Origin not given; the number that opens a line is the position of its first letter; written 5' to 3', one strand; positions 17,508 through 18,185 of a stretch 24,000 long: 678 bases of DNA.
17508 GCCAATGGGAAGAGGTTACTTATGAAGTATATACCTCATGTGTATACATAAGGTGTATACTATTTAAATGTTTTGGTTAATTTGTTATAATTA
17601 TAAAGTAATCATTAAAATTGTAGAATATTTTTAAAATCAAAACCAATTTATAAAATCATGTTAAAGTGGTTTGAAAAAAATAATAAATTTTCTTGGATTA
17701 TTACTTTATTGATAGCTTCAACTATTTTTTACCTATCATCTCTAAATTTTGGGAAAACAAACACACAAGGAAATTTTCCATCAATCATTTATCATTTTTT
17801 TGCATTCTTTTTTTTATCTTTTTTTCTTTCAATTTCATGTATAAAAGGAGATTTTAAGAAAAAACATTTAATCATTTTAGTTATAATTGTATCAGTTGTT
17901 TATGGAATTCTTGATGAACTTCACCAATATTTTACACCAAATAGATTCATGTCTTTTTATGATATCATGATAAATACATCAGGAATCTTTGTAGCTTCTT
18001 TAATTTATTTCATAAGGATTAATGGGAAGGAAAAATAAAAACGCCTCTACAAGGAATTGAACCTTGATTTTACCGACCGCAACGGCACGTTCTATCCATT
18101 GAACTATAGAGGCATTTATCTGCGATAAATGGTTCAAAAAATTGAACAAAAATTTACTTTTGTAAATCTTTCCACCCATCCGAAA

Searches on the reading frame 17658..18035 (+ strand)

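Call 13: search_protein_families(library=pfam, proteins=[window:17658-18035:+], max_evalue=0.01)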
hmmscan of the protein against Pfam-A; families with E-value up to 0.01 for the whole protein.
window:17658-18035:+ (126 aa): 1 family
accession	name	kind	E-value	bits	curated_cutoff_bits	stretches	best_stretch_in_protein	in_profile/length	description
PF04892.17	VanZ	-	2.6e-11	44.6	30.1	1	44-119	56-124/126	VanZ like family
